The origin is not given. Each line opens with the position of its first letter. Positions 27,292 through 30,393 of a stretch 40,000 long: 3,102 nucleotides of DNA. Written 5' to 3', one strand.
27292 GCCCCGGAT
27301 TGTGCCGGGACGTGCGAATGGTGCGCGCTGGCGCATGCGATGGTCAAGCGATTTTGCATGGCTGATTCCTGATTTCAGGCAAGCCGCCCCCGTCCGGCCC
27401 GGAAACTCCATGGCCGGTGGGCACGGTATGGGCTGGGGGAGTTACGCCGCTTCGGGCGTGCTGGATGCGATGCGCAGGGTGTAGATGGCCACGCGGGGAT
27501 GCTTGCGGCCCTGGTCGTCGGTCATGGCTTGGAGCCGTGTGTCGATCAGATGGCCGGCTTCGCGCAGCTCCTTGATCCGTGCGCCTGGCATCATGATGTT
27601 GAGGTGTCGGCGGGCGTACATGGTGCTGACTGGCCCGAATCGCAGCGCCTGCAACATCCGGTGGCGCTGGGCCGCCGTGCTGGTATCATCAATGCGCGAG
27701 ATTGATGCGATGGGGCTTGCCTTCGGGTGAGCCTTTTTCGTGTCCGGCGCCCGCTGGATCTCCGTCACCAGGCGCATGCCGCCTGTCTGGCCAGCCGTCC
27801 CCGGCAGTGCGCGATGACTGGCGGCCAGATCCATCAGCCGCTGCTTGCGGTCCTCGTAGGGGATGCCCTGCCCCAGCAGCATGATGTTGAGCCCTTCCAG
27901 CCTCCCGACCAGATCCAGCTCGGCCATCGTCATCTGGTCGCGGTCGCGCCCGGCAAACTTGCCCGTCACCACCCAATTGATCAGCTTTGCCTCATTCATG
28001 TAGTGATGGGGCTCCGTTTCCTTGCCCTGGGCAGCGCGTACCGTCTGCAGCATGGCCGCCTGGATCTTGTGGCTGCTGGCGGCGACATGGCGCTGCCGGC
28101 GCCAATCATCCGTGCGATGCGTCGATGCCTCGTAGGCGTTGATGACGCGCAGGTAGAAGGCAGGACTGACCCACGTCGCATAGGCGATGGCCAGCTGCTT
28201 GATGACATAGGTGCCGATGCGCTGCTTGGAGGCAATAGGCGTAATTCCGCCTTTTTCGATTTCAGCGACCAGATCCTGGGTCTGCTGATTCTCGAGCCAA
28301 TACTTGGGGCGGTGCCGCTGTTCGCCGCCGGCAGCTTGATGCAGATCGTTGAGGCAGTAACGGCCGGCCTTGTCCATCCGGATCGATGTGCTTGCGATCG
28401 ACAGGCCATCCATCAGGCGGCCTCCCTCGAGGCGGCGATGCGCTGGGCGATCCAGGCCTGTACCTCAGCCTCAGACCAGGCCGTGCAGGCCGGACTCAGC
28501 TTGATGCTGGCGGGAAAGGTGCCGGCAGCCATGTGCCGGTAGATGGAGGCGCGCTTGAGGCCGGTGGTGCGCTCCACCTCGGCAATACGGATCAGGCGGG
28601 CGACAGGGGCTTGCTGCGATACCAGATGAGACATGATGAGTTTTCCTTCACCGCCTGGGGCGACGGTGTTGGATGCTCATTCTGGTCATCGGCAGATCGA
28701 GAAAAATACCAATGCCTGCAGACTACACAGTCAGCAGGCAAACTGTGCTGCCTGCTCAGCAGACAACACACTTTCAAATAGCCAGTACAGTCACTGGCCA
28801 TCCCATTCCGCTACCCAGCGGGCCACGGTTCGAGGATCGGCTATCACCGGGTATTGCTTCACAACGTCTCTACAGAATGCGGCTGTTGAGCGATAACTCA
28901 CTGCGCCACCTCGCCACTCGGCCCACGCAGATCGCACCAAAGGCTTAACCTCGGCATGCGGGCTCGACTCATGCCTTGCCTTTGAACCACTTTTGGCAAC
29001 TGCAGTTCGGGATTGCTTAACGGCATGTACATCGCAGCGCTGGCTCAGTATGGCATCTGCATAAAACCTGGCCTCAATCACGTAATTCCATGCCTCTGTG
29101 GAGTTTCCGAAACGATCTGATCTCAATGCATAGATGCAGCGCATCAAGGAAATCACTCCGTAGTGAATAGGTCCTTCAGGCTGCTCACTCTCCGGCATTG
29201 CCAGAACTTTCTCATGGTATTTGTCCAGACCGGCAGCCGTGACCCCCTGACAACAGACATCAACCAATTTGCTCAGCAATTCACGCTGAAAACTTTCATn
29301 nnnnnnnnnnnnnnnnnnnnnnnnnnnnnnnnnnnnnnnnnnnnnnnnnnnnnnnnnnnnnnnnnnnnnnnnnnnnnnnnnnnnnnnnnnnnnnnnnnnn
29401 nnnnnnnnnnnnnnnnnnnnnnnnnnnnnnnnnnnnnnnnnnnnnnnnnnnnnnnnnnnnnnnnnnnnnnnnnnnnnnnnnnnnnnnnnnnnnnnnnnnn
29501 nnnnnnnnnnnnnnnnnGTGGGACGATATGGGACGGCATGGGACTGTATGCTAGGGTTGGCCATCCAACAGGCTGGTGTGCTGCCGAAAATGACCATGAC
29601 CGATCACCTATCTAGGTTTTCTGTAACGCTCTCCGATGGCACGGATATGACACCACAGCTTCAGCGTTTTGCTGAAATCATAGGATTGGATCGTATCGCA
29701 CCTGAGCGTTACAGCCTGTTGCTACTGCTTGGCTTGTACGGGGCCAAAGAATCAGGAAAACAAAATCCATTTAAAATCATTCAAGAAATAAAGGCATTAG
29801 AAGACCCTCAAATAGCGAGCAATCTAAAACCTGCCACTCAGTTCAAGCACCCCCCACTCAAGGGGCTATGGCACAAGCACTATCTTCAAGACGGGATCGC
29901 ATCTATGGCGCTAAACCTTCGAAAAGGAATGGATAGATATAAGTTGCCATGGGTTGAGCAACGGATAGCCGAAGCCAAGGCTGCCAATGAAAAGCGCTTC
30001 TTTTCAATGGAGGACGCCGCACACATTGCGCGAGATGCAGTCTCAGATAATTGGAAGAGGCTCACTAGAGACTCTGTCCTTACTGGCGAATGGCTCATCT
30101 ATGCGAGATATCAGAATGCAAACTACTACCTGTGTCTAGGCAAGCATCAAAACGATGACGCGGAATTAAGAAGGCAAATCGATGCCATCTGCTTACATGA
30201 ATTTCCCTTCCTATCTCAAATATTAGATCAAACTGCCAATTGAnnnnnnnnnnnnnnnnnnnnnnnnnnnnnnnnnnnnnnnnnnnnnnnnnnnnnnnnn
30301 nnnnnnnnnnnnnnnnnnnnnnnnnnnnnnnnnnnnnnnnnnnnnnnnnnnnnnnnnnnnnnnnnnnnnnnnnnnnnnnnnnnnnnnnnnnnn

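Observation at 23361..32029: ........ octamer iterons in two clusters 8.5 kb apart: a P4-style bipartite ori/crr architecture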

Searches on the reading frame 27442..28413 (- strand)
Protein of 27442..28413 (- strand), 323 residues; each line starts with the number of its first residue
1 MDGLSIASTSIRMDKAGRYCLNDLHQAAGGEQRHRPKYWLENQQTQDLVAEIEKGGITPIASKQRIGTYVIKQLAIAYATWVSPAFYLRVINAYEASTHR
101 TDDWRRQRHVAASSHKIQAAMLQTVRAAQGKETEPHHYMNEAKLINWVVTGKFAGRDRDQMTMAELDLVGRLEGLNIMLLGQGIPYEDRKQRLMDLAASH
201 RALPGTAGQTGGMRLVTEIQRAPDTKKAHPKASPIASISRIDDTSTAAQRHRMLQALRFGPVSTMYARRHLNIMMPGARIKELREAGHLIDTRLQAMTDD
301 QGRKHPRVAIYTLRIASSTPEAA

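Call 7: search_protein_families(library=pfam, proteins=[window:27442-28413:-], max_evalue=0.01)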
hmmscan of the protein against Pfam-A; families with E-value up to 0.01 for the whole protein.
window:27442-28413:- (323 aa): 2 families
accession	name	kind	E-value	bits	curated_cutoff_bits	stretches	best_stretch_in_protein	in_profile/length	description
PF04383.19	KilA-N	-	5.8e-18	65.1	23.8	1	9-93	8-100/107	KilA-N domain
PF14090.12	HTH_39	-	6.9e-15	55.1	21.3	1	249-313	2-67/70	Winged helix-turn-helix domain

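Call 50: search_protein_families(library=phrogs, proteins=[window:27442-28413:-], max_evalue=0.01)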
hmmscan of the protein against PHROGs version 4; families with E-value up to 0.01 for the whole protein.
window:27442-28413:- (323 aa): 8 families
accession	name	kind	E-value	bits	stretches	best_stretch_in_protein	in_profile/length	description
phrog_129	-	transcription regulation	4e-33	116.4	1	3-103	5-114/273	transcriptional regulator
phrog_2812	-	unknown function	5e-32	112.5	1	4-101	5-108/288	-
phrog_18199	-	unknown function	7.5e-23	81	1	6-54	7-55/68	-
phrog_8274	-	unknown function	6.6e-14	53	1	6-107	7-118/354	-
phrog_2657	-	transcription regulation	1.6e-11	45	1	67-200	76-226/243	transcriptional regulator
phrog_2127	-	transcription regulation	1.4e-08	35.9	1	11-130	17-147/313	anti-repressor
phrog_4973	-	unknown function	1.8e-05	25.7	1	243-322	63-139/149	-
phrog_6095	-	lysis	0.00019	22.2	1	34-157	42-166/217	amidase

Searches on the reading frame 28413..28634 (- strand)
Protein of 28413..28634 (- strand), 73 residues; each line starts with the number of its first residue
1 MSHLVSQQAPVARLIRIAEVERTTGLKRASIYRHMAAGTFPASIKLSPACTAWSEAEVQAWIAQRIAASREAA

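Call 7: search_protein_families(library=pfam, proteins=[window:28413-28634:-], max_evalue=0.01)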
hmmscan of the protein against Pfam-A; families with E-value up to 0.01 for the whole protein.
window:28413-28634:- (73 aa): 3 families
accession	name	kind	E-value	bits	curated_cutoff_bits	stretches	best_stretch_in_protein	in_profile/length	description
PF05930.18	Phage_AlpA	-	8e-18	64.5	21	1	13-62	2-51/51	Prophage CP4-57 regulatory protein (AlpA)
PF12728.13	HTH_17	-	0.00014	22.4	27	1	16-65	3-50/51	Helix-turn-helix domain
PF21716.3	dnstrm_HI1420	-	0.0017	18.6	27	1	3-41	32-70/90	Probable addiction module antidote protein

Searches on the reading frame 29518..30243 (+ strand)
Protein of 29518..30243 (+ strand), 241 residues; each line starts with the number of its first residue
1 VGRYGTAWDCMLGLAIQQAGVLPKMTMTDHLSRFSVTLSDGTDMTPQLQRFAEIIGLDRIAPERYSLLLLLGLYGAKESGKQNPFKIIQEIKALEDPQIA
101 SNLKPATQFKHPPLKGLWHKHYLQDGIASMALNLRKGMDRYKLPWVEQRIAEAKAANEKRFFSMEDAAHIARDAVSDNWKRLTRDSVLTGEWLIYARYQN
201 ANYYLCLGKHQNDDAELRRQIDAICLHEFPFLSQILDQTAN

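Call 7: search_protein_families(library=pfam, proteins=[window:29518-30243:+], max_evalue=0.01)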
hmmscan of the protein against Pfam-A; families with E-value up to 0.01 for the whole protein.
window:29518-30243:+ (241 aa): 0 families

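Call 50: search_protein_families(library=phrogs, proteins=[window:29518-30243:+], max_evalue=0.01)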
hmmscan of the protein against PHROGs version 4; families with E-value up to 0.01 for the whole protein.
window:29518-30243:+ (241 aa): 1 family
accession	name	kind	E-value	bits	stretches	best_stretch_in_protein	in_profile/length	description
phrog_33791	-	unknown function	3.3e-26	93.2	1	60-231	37-204/213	-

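Call 85: search_protein_families(library=padloc, proteins=[window:29518-30243:+], max_evalue=0.01)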
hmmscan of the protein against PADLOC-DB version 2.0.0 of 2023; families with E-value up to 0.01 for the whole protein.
window:29518-30243:+ (241 aa): 0 families
